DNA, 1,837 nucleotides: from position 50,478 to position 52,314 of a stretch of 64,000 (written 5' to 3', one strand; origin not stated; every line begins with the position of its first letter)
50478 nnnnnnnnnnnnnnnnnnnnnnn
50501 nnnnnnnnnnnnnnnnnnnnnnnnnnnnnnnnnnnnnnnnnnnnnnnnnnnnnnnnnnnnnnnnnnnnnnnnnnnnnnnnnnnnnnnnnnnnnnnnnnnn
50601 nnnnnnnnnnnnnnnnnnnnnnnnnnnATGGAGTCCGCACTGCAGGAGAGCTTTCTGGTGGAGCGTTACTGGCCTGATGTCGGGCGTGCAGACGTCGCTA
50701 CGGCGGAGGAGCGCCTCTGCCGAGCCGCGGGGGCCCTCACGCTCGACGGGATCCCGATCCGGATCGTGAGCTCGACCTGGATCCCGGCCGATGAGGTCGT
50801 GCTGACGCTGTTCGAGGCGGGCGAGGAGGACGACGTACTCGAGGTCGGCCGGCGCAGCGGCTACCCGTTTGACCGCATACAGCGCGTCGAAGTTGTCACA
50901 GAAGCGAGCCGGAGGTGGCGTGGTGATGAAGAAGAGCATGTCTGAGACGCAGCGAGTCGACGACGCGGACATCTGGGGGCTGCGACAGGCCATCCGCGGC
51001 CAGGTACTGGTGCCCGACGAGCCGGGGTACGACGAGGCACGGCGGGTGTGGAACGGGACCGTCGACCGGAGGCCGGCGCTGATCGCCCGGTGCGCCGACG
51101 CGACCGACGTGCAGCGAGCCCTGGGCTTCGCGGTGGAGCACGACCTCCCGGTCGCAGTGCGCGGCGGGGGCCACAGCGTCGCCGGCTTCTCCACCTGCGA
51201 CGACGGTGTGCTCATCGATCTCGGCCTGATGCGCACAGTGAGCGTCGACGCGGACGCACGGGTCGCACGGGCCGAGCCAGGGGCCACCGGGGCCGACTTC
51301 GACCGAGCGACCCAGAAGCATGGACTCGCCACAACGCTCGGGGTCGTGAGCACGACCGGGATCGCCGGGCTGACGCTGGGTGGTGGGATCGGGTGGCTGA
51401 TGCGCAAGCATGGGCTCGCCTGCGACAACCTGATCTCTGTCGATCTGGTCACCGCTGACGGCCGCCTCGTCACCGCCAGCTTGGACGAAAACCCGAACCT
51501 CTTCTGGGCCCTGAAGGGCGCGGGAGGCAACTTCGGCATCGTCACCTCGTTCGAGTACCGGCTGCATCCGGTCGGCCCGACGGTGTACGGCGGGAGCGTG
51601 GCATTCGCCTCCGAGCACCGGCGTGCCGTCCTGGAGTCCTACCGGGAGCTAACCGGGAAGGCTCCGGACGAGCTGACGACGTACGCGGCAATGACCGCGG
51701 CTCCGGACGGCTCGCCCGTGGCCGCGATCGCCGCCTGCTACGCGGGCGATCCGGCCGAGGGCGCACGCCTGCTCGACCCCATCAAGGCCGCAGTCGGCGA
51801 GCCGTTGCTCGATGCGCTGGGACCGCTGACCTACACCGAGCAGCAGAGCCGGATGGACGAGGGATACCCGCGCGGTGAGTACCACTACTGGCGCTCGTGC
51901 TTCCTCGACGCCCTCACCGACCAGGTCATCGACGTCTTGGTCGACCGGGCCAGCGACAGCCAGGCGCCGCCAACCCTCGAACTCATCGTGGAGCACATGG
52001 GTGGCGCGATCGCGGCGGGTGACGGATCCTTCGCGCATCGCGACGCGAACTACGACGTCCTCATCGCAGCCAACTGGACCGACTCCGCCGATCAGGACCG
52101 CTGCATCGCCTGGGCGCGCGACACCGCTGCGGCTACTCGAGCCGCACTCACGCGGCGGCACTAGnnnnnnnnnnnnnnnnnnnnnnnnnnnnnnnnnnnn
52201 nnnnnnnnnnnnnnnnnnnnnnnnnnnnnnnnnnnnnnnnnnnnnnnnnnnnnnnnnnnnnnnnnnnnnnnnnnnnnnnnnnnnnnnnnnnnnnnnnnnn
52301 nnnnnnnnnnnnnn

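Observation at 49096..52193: tRNA-Gln(TTG) gene split into two complementary halves by a 3-kb insert with no integrase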

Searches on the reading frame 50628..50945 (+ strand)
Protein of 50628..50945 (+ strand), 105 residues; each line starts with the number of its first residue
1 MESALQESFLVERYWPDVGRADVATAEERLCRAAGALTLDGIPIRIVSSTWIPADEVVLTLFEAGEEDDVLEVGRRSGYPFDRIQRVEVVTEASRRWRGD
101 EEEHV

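Call 7: search_protein_families(library=pfam, proteins=[window:50628-50945:+], max_evalue=0.01)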
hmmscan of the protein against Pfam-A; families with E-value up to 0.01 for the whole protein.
window:50628-50945:+ (105 aa): 1 family
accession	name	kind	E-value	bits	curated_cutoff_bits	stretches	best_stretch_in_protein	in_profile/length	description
PF14026.12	SCO4226-like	-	0.00012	22.6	28.5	1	9-87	1-76/76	Nickel responsive protein SCO4226-like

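Call 8: search_protein_families(library=ncbifam, proteins=[window:50628-50945:+], max_evalue=0.01)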
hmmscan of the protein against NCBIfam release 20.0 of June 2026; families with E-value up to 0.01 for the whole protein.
window:50628-50945:+ (105 aa): 0 families

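Call 10: find_encoding_contigs(protein=window:50628-50945:+, flank=10000, max_places=10)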
Protein window:50628-50945:+ (105 aa): 1 contig read that carries it; 1 place shown.
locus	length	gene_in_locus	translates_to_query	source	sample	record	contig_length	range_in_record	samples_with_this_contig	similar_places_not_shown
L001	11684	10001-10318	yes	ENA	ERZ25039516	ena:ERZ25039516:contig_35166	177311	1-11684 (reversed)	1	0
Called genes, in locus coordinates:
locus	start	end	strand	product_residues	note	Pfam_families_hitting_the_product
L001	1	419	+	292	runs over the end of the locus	PF00398:RrnaAD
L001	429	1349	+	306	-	PF00288:GHMP_kinases_N, PF08544:GHMP_kinases_C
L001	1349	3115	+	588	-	PF00005:ABC_tran, PF02463:SMC_N (faint), PF12848:ABC_tran_Xtn (weak), PF00005:ABC_tran, PF13304:AAA_21 (weak), PF16326:ABC_tran_CTD (weak)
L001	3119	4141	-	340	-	PF00291:PALP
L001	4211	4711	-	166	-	PF01047:MarR, PF12802:MarR_2, PF13463:HTH_27 (faint)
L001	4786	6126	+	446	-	PF01425:Amidase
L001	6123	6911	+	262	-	PF05175:MTS (weak), PF13489:Methyltransf_23, PF13847:Methyltransf_31, PF08241:Methyltransf_11, PF08242:Methyltransf_12, PF13649:Methyltransf_25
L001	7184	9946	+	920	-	PF13191:AAA_16, PF13424:TPR_12 (faint), PF07719:TPR_2 (faint), PF17874:TPR_MalT, PF00196:GerE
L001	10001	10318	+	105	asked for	-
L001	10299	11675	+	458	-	PF01565:FAD_binding_4, PF08031:BBE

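Call 39: find_homologous_proteins(query=L001:10299-11672:+, max_evalue=1e-100)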
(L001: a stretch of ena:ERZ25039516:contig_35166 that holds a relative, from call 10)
Query L001:10299-11672:+ (458 aa): 7192 proteins with E <= 1e-100 among 8000 candidates; the best 120 are listed.
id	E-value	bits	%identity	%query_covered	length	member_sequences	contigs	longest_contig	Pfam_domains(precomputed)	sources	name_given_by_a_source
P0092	2.6e-275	932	89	99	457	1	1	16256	PF08031.18,PF01565.29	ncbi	-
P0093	1.9e-274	929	90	99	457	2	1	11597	PF08031.18,PF01565.29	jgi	-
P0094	2.6e-272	922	89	99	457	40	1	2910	PF08031.18,PF01565.29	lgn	-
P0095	5.8e-272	921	88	100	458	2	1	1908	PF08031.18,PF01565.29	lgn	-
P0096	3.2e-271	918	89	100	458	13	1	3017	PF08031.18,PF01565.29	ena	-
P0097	6.3e-271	917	89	99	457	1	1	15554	PF08031.18,PF01565.29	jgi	jgi:FAD/FMN-containing dehydrogenase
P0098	6.7e-271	917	89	99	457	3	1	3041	PF08031.18,PF01565.29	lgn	-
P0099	8.0e-270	914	88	99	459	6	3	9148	PF08031.18,PF01565.29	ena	-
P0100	1.5e-269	913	88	99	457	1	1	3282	PF08031.18,PF01565.29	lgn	-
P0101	3.4e-269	911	88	99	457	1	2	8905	PF08031.18,PF01565.29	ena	-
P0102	4.4e-269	911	88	99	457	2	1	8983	PF08031.18,PF01565.29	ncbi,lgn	-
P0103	1.0e-268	910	88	99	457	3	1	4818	PF08031.18,PF01565.29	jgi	jgi:FAD/FMN-containing dehydrogenase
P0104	7.2e-268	907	89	99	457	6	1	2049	PF08031.18,PF01565.29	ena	-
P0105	1.0e-267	907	88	99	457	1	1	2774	PF08031.18,PF01565.29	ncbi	-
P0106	2.0e-267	906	87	99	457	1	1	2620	PF08031.18,PF01565.29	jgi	jgi:FAD/FMN-containing dehydrogenase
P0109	7.6e-267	904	88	99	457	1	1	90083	PF08031.18,PF01565.29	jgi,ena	-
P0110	4.4e-266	901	99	88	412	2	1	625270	PF01565.29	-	-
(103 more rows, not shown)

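Call 40: find_encoding_contigs(protein=P0109, flank=10000, max_places=2)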
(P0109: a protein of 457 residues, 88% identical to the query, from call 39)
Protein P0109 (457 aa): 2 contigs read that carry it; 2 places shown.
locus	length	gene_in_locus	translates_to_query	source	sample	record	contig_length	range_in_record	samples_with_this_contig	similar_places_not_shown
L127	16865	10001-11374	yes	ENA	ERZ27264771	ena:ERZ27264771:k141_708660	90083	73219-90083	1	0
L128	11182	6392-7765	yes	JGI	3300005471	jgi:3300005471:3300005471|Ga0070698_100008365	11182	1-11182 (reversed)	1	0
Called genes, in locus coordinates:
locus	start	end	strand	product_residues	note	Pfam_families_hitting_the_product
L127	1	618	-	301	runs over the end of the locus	PF02585:PIG-L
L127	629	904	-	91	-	-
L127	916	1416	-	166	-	PF14016:DUF4232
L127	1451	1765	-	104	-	PF00293:NUDIX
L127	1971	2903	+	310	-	-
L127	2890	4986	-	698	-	PF13473:Cupredoxin_1 (weak), PF07732:Cu-oxidase_3, PF00394:Cu-oxidase (faint), PF07731:Cu-oxidase_2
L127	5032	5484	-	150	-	PF01152:Bac_globin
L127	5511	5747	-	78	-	-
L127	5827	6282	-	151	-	PF00075:RNase_H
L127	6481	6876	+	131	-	PF12973:Cupin_7 (weak), PF02311:AraC_binding (weak), PF07883:Cupin_2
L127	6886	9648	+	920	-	PF13191:AAA_16, PF13424:TPR_12 (faint), PF07719:TPR_2 (faint), PF00196:GerE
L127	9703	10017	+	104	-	-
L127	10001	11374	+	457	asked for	PF01565:FAD_binding_4, PF08031:BBE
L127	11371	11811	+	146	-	-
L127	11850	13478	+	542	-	PF12768:Rax2 (weak)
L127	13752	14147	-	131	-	PF01850:PIN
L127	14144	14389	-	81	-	-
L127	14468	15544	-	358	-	PF01926:MMR_HSR1, PF02421:FeoB_N, PF06071:YchF-GTPase_C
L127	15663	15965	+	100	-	-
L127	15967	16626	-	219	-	PF01596:Methyltransf_3, PF13578:Methyltransf_24, PF13649:Methyltransf_25 (weak)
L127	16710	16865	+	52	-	?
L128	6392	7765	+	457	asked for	PF01565:FAD_binding_4, PF08031:BBE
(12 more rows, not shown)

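Call 41: find_encoding_contigs(protein=P0092, flank=10000, max_places=2)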
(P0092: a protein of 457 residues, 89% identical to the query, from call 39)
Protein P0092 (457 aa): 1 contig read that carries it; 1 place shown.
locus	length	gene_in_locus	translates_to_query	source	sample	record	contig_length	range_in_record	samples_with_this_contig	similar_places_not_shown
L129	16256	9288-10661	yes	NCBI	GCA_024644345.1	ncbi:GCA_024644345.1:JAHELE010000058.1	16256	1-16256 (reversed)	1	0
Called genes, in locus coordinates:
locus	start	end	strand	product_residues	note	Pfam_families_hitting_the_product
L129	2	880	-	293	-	?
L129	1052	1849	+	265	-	PF12802:MarR_2 (faint), PF01047:MarR (weak), PF13463:HTH_27 (faint), PF25213:HVO_A0261_N (weak), PF01047:MarR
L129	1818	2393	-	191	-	PF13302:Acetyltransf_3, PF13420:Acetyltransf_4 (weak), PF00583:Acetyltransf_1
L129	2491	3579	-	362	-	PF00291:PALP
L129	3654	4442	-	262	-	PF13385:Laminin_G_3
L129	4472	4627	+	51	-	-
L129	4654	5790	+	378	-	-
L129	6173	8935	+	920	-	PF13191:AAA_16, PF08281:Sigma70_r4_2 (faint), PF13424:TPR_12 (faint), PF07719:TPR_2 (faint), PF17874:TPR_MalT, PF00196:GerE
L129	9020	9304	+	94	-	-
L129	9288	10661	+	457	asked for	PF01565:FAD_binding_4, PF08031:BBE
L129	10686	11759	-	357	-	PF01926:MMR_HSR1, PF02421:FeoB_N, PF06071:YchF-GTPase_C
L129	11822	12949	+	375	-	PF02646:RmuC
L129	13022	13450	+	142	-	PF20177:DUF6542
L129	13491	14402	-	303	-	PF02401:LYTB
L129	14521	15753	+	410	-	PF13742:tRNA_anti_2, PF01336:tRNA_anti-codon, PF02601:Exonuc_VII_L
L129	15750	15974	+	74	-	PF02609:Exonuc_VII_S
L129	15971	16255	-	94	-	?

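Call 42: find_encoding_contigs(protein=P0097, flank=10000, max_places=2)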
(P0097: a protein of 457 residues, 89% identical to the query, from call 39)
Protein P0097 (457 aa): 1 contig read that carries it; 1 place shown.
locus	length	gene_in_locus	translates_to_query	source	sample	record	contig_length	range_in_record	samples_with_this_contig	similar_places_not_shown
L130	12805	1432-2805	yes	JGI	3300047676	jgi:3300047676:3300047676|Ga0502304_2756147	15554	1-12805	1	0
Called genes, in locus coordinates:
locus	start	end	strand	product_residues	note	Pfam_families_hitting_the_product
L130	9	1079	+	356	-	PF07719:TPR_2 (faint), PF13424:TPR_12 (weak), PF00196:GerE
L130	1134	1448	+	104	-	-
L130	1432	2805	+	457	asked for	PF01565:FAD_binding_4, PF08031:BBE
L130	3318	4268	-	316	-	-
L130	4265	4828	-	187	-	PF28043:KwaA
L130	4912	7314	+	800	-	PF00270:DEAD, PF04851:ResIII, PF18766:SWI2_SNF2, PF00271:Helicase_C (weak), PF08463:EcoEI_R_C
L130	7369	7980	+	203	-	PF13338:AbiEi_4 (weak)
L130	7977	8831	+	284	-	PF08843:AbiEii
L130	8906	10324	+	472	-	PF02384:N6_Mtase, PF01170:UPF0020 (weak), PF07669:Eco57I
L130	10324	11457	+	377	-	PF01420:Methylase_S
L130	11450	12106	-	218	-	PF20582:UPF0758_N, PF04002:RadC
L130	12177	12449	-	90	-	PF11225:DUF3024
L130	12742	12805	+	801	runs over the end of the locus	PF08751:TrwC, PF13401:AAA_22 (faint), PF13245:AAA_19, PF13604:AAA_30, PF01443:Viral_helicase1 (faint)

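Call 65: list_cluster_members(proteins=[P0110])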
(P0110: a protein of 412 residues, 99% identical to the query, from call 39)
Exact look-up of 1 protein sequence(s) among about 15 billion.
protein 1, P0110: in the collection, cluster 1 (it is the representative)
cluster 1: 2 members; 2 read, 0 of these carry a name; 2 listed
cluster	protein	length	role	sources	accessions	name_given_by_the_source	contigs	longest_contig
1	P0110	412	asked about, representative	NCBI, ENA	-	-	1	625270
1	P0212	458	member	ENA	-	-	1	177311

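Call 66: find_encoding_contigs(protein=P0110, flank=6000, max_places=6)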
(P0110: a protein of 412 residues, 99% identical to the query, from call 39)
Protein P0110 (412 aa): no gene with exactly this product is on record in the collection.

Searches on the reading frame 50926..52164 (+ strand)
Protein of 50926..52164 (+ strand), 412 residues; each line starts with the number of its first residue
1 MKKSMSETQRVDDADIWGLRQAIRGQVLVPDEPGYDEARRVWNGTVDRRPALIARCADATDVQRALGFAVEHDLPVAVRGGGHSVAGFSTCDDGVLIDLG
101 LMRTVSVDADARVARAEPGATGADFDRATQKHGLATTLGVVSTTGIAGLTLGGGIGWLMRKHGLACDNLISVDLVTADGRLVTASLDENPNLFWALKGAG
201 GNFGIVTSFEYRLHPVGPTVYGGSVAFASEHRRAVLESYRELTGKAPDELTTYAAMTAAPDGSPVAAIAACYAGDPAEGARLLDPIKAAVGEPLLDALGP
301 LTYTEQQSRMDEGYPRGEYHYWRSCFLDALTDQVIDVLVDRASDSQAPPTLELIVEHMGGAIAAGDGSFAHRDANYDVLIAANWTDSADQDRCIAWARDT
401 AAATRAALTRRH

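Call 7: search_protein_families(library=pfam, proteins=[window:50926-52164:+], max_evalue=0.01)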
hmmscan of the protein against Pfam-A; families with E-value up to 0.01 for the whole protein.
window:50926-52164:+ (412 aa): 1 family
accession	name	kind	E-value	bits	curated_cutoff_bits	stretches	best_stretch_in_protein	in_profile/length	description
PF01565.28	FAD_binding_4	-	8.9e-34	116.6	26.4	1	50-184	1-138/139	FAD binding domain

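Call 8: search_protein_families(library=ncbifam, proteins=[window:50926-52164:+], max_evalue=0.01)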
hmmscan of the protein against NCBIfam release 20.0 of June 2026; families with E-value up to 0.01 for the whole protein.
window:50926-52164:+ (412 aa): 7 families
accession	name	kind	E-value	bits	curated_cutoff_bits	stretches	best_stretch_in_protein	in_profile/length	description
NF041226.1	BagK_FevA1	equivalog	5.1e-61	206.5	800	1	19-378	10-377/453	bagremycin/ferroverdin biosynthesis FAD-dependent oxygenase BagK/FevA1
NF041227.1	BagG_FevA2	exception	5.4e-60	203.3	850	1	7-377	3-380/455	bagremycin/ferroverdin biosynthesis FAD-dependent oxygenase BagG/FevA2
TIGR01678.1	FAD_lactone_ox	subfamily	2.3e-12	46.6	396.8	1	42-212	7-177/438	sugar 1,4-lactone oxidase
TIGR01679.1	bact_FAD_ox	subfamily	2e-11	43.4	292.25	1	41-208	3-167/419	FAD-linked oxidoreductase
NF008408.0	PRK11230.1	equivalog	1.3e-09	37.1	897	1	49-218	55-232/499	glycolate oxidase subunit GlcD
TIGR00387.1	glcD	equivalog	9.1e-09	34.6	567.9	1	61-216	9-173/413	glycolate oxidase subunit GlcD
NF053785.1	DcplphribOxDprE1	equivalog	3.2e-07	29.9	500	1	52-217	17-184/449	decaprenylphosphoryl-beta-D-ribose oxidase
